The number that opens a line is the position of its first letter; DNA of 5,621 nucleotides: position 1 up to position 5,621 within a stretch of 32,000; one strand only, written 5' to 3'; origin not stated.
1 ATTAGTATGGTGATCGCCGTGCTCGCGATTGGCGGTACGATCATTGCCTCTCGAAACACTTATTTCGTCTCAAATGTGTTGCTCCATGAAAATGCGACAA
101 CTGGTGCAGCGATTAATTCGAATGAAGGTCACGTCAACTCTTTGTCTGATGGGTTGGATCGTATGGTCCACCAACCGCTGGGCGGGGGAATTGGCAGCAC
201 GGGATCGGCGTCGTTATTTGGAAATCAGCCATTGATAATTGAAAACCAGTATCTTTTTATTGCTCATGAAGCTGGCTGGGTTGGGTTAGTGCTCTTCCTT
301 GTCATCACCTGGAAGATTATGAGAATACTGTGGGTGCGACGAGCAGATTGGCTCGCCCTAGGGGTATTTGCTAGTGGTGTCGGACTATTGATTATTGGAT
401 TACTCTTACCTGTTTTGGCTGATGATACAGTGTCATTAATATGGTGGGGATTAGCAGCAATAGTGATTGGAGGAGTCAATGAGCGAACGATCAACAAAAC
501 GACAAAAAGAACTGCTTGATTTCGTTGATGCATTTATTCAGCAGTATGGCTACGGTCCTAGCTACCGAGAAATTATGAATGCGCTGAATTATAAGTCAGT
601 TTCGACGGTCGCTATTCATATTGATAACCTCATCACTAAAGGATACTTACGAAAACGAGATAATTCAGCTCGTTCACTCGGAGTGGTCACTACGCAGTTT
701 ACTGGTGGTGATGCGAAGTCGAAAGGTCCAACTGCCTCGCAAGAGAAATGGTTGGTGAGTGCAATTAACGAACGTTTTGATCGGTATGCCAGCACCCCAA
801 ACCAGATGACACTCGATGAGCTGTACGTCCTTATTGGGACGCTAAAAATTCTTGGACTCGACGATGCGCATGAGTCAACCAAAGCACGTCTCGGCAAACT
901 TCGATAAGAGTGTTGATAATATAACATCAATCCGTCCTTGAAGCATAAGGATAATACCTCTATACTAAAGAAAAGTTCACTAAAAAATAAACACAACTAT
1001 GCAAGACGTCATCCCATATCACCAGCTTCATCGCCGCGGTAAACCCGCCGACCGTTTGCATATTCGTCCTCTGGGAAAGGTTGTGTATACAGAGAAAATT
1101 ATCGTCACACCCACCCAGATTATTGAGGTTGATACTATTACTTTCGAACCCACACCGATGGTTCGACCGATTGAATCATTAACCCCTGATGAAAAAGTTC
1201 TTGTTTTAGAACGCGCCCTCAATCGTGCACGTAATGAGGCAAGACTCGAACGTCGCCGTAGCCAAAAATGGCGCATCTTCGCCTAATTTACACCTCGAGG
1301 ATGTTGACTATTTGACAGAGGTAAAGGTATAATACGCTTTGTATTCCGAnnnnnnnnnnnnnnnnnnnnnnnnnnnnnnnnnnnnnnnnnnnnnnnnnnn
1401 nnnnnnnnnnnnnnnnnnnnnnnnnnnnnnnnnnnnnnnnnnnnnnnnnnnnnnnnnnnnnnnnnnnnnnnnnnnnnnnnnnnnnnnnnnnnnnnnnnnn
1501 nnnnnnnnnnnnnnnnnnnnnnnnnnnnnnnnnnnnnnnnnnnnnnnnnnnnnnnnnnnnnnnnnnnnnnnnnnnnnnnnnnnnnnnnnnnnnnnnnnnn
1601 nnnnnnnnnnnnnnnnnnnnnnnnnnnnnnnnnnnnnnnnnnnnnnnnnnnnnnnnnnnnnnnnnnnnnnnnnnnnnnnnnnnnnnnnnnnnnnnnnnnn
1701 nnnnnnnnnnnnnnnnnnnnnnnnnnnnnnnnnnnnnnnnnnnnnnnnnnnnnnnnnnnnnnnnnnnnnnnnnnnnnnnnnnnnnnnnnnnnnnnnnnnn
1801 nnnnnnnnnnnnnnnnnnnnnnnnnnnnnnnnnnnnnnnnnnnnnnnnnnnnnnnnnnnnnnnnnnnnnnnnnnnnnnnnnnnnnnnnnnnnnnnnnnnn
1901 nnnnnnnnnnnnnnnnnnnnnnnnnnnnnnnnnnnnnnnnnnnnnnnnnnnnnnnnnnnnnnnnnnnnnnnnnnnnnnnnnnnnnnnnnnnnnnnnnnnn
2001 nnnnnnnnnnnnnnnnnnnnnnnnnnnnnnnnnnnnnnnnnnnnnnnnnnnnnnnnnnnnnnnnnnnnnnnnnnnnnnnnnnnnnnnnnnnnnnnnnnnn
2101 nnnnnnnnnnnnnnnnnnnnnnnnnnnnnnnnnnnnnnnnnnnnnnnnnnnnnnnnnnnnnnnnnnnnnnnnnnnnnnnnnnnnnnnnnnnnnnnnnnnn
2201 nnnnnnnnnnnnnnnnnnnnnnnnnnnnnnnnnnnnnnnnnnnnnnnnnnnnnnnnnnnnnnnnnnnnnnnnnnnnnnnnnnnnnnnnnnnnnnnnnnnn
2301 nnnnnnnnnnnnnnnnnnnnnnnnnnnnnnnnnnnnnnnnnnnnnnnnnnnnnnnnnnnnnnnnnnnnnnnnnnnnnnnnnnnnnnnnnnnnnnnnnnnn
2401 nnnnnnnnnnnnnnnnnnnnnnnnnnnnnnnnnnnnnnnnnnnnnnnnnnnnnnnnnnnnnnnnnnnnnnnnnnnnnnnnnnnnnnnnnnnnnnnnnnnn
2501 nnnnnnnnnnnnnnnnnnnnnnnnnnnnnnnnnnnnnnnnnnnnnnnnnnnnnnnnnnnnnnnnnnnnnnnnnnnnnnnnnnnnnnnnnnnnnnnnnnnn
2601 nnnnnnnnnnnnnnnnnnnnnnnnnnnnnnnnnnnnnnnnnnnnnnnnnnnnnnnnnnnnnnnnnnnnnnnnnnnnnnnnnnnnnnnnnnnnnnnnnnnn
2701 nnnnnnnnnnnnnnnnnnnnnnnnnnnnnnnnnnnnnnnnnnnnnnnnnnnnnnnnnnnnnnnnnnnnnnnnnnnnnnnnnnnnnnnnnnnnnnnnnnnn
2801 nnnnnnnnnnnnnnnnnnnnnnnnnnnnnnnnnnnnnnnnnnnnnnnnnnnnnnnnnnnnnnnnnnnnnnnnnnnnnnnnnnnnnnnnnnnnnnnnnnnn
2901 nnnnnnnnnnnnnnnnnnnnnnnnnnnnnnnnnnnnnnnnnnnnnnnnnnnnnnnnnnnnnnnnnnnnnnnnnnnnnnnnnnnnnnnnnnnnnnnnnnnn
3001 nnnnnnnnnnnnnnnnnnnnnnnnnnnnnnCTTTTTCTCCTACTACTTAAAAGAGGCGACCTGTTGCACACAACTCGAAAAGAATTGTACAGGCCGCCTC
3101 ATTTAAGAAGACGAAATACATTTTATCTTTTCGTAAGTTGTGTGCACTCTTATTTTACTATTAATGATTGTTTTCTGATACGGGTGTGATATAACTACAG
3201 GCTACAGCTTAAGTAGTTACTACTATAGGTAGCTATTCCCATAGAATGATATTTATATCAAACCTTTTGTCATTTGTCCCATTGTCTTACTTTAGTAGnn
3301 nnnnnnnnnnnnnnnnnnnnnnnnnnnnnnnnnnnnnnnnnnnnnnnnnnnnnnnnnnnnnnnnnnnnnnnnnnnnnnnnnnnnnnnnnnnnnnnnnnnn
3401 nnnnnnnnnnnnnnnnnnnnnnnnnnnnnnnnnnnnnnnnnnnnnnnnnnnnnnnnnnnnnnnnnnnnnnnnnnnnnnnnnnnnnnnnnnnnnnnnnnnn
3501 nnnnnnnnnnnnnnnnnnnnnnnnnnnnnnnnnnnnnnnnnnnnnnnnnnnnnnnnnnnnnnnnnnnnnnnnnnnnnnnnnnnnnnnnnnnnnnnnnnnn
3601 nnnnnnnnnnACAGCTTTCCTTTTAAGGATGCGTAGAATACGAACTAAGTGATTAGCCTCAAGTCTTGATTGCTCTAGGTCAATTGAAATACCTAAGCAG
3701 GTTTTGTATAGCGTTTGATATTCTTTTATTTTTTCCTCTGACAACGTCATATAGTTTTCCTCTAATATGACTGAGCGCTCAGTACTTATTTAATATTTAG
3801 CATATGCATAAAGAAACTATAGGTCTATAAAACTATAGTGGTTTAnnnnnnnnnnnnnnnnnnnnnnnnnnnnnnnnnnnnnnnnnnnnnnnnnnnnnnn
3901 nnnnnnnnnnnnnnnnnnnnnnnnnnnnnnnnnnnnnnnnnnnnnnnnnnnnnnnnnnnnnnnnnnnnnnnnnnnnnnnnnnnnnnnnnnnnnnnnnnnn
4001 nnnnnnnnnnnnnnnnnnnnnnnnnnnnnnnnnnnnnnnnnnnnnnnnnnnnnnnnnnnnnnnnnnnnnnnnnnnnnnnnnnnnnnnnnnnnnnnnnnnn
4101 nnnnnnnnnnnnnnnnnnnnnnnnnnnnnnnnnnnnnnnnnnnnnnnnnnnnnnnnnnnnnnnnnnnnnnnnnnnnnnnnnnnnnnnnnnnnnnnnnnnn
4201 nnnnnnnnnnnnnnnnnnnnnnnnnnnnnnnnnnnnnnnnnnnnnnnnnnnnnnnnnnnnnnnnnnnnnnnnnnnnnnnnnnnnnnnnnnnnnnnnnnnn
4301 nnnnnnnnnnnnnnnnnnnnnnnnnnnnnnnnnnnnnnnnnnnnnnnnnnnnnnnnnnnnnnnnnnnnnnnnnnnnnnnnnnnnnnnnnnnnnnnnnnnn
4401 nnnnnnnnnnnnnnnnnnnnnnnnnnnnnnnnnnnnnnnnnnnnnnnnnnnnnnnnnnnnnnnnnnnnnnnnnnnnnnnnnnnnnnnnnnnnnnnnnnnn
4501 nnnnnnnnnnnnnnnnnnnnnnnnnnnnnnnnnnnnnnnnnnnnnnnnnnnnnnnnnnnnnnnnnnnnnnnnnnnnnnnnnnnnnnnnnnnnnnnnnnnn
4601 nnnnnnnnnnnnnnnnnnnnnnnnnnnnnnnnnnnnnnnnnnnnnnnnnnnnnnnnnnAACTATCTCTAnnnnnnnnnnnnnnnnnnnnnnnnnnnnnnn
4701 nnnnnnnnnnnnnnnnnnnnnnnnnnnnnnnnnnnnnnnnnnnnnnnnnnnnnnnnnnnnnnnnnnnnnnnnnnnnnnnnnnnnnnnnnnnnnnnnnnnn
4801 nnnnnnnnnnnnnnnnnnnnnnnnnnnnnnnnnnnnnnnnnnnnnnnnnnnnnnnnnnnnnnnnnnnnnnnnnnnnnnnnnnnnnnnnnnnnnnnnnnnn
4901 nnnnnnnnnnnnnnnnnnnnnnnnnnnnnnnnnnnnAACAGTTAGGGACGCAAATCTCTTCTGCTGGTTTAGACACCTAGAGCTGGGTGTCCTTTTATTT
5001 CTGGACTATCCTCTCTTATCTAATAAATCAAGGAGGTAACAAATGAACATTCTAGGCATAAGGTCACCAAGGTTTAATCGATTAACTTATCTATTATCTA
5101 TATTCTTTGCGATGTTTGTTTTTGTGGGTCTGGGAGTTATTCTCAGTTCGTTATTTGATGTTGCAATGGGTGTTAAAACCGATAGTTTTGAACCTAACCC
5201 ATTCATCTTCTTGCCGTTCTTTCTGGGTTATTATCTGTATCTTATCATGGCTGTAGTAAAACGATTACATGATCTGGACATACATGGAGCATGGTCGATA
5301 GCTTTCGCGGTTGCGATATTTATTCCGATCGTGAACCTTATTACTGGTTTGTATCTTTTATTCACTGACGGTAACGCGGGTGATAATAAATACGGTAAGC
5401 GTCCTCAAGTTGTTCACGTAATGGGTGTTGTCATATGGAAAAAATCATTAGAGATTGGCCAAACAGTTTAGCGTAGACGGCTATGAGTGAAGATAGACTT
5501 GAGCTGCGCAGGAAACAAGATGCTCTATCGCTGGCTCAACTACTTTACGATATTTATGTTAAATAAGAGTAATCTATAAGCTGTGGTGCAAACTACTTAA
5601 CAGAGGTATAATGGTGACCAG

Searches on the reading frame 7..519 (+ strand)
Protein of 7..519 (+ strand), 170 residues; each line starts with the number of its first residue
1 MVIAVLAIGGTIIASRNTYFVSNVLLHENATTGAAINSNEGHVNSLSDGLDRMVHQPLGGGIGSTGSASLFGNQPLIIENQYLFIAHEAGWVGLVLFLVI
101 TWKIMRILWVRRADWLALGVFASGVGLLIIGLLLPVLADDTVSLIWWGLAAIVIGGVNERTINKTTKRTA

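Call 7: search_protein_families(library=pfam, proteins=[window:7-519:+], max_evalue=0.01)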
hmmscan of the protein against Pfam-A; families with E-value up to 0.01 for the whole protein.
window:7-519:+ (170 aa): 1 family
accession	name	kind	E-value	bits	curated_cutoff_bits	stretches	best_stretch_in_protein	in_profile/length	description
PF04932.20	Wzy_C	-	0.0069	16.6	31.7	1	2-98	47-149/149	O-Antigen ligase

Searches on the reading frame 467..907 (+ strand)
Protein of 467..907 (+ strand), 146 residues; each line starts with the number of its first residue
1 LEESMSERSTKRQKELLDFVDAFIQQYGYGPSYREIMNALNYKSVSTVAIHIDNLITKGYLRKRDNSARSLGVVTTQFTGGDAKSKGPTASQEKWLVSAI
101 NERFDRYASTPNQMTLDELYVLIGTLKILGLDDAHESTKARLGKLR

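Call 7: search_protein_families(library=pfam, proteins=[window:467-907:+], max_evalue=0.01)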
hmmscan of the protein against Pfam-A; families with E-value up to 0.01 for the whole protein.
window:467-907:+ (146 aa): 2 families
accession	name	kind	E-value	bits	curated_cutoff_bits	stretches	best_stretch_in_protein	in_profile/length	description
PF01726.22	LexA_DNA_bind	-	1.1e-17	64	23.7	1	10-69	5-64/65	LexA DNA binding domain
PF13730.12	HTH_36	-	0.00017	21.8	25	1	31-61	26-55/55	Helix-turn-helix domain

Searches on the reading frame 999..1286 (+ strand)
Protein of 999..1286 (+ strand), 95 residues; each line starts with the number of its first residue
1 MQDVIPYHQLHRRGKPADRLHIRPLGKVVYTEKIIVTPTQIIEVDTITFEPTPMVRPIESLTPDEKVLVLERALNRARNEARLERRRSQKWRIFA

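Call 7: search_protein_families(library=pfam, proteins=[window:999-1286:+], max_evalue=0.01)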
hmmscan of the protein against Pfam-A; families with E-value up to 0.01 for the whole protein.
window:999-1286:+ (95 aa): 0 families

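Call 12: find_encoding_contigs(protein=window:999-1286:+, flank=10000, max_places=10)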
Protein window:999-1286:+ (95 aa): 1 contig read that carries it; 1 place shown.
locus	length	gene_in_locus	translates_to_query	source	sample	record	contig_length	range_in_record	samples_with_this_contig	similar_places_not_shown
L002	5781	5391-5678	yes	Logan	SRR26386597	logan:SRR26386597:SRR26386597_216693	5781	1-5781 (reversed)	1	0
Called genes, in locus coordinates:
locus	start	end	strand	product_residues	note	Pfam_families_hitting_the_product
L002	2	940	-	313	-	?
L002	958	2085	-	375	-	PF13439:Glyco_transf_4, PF20706:GT4-conflict, PF00534:Glycos_transf_1, PF13692:Glyco_trans_1_4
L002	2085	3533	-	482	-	PF13727:CoA_binding_3, PF02397:Bac_transf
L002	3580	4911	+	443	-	PF04932:Wzy_C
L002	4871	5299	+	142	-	PF01726:LexA_DNA_bind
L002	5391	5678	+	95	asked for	-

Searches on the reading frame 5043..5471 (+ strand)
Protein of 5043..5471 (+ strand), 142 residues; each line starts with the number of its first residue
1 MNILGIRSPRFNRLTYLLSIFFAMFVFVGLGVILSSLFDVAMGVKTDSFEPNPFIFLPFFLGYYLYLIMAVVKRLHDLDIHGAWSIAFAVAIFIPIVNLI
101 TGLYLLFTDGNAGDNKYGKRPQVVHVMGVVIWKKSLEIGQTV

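Call 7: search_protein_families(library=pfam, proteins=[window:5043-5471:+], max_evalue=0.01)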
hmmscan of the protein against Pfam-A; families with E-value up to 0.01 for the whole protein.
window:5043-5471:+ (142 aa): 1 family
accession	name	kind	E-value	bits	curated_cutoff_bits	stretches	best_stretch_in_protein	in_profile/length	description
PF05656.20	DUF805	-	2.5e-16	60.6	25.7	1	10-119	7-111/111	Protein of unknown function (DUF805)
